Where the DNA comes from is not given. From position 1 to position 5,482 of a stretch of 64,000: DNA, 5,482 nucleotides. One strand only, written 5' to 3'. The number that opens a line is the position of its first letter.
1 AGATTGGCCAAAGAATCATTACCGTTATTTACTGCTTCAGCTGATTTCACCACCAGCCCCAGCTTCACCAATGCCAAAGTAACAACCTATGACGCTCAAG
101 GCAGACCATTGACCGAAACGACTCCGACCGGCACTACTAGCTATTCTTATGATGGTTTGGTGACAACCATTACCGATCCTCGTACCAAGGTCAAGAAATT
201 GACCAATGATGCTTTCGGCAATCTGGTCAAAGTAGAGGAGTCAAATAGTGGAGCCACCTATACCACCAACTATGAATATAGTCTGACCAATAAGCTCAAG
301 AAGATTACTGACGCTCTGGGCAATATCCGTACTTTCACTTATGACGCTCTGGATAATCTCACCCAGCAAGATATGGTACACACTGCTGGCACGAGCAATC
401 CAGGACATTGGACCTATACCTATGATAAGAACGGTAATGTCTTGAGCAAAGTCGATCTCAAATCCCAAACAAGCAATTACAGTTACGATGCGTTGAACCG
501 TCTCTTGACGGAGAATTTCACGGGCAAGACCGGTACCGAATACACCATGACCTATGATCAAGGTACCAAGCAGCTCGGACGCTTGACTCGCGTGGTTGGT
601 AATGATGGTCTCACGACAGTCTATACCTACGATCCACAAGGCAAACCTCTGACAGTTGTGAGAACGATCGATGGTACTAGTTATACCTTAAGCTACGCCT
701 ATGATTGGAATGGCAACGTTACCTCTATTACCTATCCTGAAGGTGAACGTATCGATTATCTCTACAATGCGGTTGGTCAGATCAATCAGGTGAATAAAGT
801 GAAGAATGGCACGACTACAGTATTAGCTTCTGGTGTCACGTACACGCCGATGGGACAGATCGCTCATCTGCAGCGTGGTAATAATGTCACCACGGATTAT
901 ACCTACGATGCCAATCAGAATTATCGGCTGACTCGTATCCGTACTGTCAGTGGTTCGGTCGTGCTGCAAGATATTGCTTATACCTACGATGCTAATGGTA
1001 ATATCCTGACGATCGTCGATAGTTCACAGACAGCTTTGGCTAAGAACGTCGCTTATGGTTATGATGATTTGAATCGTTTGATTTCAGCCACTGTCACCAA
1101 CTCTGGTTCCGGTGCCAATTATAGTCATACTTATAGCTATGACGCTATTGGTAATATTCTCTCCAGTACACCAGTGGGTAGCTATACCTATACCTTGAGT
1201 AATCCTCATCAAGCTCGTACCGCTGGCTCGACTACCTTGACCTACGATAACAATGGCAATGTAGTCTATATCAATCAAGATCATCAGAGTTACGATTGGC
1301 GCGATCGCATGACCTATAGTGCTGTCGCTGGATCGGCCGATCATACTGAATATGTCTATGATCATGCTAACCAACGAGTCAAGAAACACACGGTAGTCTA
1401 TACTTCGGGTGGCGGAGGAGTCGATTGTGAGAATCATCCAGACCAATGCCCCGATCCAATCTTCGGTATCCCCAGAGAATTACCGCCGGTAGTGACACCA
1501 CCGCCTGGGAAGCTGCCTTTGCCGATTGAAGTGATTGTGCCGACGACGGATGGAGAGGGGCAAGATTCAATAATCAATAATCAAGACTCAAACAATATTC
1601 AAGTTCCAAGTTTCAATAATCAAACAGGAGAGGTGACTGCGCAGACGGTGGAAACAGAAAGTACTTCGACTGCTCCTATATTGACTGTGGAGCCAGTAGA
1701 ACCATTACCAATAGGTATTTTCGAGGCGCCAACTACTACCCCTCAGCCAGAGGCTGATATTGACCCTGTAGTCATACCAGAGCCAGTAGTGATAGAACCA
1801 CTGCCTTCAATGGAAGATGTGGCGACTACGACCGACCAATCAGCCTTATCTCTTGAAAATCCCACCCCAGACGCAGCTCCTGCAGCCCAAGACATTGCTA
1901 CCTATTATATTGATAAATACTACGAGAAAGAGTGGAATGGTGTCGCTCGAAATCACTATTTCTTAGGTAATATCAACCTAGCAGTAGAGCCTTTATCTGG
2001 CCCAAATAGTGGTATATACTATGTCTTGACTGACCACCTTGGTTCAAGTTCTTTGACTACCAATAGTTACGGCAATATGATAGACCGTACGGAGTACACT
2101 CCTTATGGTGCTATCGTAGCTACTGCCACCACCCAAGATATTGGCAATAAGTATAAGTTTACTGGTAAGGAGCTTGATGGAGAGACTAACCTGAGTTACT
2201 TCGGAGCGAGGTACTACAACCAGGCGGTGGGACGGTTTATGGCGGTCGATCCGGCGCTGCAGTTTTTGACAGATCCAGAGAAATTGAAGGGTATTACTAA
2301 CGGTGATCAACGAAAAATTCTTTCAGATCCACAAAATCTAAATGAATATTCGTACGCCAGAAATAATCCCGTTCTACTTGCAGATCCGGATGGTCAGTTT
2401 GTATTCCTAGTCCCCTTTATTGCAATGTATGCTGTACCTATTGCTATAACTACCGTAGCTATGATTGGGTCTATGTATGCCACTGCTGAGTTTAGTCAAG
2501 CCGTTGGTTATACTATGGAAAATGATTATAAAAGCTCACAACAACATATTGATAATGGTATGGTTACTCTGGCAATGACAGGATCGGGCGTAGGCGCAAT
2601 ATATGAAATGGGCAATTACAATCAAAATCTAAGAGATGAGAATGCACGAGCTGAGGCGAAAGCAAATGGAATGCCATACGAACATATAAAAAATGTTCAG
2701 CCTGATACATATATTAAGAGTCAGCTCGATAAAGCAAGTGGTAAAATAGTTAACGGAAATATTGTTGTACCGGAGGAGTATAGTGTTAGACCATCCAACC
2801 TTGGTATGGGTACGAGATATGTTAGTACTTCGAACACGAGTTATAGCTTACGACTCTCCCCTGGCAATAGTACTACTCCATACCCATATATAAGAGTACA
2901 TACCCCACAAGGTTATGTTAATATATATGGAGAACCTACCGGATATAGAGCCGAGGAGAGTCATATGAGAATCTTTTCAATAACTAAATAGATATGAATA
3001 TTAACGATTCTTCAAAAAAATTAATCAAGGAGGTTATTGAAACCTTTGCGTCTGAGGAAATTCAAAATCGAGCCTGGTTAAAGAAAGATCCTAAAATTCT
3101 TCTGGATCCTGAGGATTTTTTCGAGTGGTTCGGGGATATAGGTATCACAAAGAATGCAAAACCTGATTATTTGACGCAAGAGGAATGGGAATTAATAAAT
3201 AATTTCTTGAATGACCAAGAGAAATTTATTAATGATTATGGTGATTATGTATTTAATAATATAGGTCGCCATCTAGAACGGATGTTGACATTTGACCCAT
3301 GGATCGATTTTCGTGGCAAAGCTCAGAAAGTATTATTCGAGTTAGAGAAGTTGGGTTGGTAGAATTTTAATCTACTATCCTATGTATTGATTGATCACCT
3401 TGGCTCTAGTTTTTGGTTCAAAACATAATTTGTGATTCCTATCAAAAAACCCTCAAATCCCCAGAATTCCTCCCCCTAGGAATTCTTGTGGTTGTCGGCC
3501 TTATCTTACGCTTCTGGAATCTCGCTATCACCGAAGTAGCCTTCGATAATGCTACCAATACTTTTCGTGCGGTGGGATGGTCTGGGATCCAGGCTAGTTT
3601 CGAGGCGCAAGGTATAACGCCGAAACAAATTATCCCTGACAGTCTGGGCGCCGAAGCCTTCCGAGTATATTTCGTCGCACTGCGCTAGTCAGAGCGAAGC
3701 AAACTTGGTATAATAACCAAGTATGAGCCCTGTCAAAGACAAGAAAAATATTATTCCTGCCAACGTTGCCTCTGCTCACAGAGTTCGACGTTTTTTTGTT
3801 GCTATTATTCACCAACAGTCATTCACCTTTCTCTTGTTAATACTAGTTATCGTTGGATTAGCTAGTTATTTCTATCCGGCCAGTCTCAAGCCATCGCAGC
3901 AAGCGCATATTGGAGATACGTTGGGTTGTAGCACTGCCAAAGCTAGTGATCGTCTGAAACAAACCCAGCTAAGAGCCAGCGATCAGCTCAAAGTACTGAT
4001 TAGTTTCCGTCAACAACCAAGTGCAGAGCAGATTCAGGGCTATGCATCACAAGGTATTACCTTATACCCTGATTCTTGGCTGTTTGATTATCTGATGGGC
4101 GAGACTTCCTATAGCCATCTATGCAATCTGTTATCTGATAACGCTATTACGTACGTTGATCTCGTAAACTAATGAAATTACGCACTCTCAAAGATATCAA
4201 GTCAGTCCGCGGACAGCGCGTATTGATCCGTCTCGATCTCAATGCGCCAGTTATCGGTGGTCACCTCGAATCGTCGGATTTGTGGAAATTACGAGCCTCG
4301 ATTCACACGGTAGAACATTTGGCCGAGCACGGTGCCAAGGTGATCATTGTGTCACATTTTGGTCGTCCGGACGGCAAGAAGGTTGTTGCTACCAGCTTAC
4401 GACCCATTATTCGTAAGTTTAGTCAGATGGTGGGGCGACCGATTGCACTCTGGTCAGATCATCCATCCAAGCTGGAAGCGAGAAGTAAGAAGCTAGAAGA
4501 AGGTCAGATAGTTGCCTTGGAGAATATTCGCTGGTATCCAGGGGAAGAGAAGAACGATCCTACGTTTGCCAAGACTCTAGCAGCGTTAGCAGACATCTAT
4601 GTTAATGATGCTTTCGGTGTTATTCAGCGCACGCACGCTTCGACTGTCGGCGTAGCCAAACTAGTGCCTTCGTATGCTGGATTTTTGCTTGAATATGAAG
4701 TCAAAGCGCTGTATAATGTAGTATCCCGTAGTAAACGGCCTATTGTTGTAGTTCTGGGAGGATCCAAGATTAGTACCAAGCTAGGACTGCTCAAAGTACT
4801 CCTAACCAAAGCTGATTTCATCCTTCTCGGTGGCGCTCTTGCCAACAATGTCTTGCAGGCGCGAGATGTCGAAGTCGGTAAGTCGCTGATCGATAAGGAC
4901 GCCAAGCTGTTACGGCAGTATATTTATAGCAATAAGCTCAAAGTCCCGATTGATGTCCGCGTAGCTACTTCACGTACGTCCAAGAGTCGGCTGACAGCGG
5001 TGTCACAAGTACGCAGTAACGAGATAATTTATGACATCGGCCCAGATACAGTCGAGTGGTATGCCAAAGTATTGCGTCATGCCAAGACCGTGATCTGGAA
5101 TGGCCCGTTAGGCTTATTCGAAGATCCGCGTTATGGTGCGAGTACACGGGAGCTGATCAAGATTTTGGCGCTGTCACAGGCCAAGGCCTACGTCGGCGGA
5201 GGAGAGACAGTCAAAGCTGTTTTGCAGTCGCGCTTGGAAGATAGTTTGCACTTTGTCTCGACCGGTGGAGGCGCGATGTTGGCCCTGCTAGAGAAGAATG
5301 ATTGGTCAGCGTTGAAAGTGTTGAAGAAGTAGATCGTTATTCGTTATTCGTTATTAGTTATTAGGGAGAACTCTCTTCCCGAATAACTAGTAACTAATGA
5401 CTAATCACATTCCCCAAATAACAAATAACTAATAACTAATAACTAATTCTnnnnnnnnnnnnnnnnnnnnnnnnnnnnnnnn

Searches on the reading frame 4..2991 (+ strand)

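Call 24: search_protein_families(library=pfam, proteins=[window:4-2991:+], max_evalue=0.0001)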
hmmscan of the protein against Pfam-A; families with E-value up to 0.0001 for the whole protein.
window:4-2991:+ (995 aa): 1 family
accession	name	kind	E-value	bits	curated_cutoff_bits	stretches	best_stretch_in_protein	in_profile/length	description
PF05593.20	RHS_repeat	-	4.4e-36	123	22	3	29-61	1-36/38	RHS Repeat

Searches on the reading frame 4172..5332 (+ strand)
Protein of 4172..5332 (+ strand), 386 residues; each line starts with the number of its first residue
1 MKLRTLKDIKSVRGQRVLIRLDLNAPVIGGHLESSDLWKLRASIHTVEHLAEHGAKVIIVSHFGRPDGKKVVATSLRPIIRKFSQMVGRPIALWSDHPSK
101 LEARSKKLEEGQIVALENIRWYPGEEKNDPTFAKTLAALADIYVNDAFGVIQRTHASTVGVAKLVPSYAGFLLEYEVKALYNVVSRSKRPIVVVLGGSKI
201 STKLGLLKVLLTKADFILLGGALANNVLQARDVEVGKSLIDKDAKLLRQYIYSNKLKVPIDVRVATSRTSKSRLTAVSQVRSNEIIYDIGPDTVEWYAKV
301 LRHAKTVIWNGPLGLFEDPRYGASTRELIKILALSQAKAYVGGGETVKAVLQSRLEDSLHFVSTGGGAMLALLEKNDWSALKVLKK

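Call 24: search_protein_families(library=pfam, proteins=[window:4172-5332:+], max_evalue=0.0001)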
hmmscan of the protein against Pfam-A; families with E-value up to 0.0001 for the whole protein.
window:4172-5332:+ (386 aa): 1 family
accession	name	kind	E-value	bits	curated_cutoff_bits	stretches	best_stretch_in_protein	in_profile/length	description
PF00162.24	PGK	-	4.6e-114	381.8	27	1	7-374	2-377/379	Phosphoglycerate kinase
